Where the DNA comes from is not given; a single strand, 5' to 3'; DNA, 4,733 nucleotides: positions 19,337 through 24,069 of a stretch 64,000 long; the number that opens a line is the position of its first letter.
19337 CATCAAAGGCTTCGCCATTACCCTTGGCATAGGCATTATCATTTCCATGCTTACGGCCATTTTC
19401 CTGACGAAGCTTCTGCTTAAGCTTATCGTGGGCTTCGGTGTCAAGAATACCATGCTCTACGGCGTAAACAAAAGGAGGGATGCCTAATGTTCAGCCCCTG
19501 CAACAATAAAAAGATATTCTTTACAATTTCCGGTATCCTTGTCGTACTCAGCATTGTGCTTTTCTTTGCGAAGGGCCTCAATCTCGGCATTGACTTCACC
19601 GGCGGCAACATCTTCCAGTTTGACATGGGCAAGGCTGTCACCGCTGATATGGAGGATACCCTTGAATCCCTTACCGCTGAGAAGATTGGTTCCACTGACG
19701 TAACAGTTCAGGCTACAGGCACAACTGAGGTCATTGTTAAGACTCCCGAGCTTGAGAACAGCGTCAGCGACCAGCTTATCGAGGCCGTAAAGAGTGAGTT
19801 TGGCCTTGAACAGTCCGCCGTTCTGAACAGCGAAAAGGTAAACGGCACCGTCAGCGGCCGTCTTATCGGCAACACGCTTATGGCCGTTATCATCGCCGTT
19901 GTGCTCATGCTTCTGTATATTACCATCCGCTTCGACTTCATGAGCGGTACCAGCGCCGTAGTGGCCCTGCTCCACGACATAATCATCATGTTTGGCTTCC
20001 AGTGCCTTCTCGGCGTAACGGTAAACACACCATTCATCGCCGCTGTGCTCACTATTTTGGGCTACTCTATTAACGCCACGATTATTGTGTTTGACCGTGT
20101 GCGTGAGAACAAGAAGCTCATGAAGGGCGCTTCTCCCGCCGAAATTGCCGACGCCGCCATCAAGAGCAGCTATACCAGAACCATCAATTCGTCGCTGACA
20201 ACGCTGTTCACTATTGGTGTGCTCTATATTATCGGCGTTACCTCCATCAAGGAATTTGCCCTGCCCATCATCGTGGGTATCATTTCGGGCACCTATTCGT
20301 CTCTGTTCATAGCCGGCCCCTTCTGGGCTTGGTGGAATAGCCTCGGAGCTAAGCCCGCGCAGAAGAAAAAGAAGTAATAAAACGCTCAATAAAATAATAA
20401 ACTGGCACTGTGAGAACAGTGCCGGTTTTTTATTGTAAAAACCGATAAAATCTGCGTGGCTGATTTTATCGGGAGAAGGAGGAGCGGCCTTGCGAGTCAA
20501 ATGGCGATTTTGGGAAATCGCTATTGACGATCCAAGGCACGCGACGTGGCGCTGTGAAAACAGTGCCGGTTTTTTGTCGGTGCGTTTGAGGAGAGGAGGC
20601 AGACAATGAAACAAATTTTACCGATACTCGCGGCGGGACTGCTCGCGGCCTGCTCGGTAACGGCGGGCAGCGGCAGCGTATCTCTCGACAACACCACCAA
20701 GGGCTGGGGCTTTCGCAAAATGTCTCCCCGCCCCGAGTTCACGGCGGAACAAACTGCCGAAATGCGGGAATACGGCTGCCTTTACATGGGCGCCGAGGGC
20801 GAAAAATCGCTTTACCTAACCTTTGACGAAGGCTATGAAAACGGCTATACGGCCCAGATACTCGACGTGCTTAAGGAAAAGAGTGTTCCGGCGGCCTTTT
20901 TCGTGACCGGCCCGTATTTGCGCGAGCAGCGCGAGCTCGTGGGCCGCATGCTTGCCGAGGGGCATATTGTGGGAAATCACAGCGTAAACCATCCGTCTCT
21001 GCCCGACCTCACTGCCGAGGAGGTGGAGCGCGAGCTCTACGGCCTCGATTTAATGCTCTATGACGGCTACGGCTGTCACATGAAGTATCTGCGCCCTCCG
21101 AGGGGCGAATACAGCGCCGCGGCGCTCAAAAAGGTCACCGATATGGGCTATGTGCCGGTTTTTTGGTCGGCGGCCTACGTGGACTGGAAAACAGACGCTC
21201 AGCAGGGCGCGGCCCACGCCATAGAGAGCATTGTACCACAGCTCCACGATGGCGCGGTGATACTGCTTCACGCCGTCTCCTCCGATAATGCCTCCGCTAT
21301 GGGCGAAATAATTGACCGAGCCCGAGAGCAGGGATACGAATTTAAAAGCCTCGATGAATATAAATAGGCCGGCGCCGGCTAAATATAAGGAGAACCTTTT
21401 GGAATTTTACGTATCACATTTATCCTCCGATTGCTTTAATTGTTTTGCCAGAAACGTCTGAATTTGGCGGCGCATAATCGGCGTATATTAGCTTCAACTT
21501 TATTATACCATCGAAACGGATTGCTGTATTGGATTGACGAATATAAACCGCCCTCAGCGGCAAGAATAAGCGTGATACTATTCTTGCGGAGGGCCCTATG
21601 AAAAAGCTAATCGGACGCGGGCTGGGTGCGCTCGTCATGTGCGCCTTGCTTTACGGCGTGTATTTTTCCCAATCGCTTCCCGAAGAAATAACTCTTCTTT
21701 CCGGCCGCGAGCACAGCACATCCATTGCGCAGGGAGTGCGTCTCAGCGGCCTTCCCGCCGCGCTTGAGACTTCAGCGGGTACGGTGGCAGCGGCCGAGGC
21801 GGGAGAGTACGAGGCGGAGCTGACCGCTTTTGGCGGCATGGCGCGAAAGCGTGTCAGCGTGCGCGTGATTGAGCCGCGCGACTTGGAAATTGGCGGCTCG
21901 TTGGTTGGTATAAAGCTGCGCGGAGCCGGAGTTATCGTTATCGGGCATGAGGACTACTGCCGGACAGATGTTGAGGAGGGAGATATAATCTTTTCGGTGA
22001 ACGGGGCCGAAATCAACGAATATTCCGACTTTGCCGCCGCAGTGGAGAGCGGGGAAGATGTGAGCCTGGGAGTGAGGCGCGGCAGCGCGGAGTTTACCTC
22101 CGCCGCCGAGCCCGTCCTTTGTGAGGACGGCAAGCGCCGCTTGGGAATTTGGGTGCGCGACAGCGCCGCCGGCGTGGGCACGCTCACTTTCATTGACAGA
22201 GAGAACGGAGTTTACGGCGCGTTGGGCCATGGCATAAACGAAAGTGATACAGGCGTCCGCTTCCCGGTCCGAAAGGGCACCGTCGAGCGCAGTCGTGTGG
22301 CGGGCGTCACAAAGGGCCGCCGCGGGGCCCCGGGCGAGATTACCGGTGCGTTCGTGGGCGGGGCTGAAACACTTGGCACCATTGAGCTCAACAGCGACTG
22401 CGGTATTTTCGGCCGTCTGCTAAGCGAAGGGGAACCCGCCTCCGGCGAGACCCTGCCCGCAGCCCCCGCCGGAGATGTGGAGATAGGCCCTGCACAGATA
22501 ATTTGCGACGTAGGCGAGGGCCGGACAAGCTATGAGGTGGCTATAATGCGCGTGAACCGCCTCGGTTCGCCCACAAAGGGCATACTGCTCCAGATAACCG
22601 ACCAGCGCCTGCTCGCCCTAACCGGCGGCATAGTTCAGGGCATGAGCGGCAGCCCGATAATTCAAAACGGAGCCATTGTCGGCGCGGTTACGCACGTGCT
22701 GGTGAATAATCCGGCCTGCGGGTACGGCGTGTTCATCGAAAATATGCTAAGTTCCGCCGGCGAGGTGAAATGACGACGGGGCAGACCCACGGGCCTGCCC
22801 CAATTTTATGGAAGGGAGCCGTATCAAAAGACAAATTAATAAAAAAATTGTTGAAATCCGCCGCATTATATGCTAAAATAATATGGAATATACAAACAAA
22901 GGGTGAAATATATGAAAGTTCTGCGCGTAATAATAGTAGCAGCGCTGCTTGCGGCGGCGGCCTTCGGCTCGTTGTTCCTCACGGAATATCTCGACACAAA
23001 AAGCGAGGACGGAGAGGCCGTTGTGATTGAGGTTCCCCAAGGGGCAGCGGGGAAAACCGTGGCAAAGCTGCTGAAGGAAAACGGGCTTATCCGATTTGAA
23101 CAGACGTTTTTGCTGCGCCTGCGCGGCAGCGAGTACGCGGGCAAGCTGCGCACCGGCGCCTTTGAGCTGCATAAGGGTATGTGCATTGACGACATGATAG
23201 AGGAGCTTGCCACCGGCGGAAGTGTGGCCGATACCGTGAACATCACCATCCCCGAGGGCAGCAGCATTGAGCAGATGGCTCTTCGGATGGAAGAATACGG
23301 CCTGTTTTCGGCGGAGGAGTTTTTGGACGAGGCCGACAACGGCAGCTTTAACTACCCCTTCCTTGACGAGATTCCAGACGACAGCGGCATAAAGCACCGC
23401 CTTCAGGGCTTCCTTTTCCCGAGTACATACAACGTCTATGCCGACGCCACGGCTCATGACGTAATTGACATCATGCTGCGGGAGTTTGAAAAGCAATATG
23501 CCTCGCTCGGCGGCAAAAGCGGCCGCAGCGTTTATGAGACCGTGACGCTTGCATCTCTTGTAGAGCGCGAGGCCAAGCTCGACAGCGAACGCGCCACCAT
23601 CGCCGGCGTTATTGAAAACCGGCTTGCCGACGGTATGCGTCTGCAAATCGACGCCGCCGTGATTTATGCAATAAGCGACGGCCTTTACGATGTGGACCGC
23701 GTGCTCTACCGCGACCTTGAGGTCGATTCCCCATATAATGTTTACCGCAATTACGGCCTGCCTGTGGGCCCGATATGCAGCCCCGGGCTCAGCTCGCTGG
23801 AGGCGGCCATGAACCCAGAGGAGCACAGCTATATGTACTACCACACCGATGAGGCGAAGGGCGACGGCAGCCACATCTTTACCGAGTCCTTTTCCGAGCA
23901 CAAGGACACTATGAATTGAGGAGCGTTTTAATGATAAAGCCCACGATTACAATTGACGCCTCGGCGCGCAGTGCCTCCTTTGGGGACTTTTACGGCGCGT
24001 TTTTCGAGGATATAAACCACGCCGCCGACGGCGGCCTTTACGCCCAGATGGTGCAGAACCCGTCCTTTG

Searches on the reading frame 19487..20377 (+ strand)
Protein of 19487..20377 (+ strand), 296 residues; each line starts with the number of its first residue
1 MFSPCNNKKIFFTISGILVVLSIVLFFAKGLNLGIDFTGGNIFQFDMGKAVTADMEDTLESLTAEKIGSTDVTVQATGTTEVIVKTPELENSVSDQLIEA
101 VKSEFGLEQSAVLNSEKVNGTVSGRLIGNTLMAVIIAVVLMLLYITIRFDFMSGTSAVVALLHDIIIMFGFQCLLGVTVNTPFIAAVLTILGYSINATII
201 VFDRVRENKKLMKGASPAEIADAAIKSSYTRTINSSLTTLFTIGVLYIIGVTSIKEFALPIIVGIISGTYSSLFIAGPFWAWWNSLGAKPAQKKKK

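Call 78: search_protein_families(library=pfam, proteins=[window:19487-20377:+], max_evalue=0.00001)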
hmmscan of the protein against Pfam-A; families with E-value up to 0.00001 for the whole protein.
window:19487-20377:+ (296 aa): 2 families
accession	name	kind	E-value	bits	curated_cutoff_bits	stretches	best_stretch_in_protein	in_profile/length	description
PF02355.23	SecD_SecF_C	-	1.6e-53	181.4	20.5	1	109-284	12-187/189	Protein export membrane protein SecD/SecF, C-terminal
PF07549.19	Sec_GG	-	8.2e-08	32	20.3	1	24-50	1-27/28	SecD/SecF GG Motif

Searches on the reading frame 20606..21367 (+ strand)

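Call 78: search_protein_families(library=pfam, proteins=[window:20606-21367:+], max_evalue=0.00001)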
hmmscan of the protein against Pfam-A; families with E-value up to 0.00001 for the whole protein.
window:20606-21367:+ (253 aa): 1 family
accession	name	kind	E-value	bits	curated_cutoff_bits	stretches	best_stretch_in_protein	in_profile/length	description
PF01522.26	Polysacc_deac_1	-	7.7e-33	113.5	23.1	1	64-184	4-123/124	Polysaccharide deacetylase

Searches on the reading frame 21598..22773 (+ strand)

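Call 78: search_protein_families(library=pfam, proteins=[window:21598-22773:+], max_evalue=0.00001)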
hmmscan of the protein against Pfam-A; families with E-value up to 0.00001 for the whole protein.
window:21598-22773:+ (391 aa): 1 family
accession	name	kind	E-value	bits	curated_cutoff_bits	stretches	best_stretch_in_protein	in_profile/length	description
PF05580.18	Peptidase_S55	-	1.7e-74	250.8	25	1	179-384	2-210/210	SpoIVB peptidase S55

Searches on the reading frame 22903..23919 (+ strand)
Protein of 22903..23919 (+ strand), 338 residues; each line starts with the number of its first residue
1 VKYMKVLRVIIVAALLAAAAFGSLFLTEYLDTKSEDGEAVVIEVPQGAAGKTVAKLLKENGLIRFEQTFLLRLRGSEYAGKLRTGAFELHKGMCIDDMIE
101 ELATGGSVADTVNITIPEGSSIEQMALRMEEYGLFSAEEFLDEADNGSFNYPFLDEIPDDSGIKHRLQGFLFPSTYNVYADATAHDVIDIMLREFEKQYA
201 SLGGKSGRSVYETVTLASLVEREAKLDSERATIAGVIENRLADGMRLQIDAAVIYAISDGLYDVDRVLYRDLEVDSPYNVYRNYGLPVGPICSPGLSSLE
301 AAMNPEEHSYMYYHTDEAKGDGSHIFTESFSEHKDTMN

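Call 78: search_protein_families(library=pfam, proteins=[window:22903-23919:+], max_evalue=0.00001)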
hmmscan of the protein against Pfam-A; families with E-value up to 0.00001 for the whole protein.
window:22903-23919:+ (338 aa): 1 family
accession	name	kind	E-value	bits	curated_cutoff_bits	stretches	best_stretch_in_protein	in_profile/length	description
PF02618.21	YceG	-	9.1e-79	265.2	32.4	1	42-336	1-272/275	YceG-like family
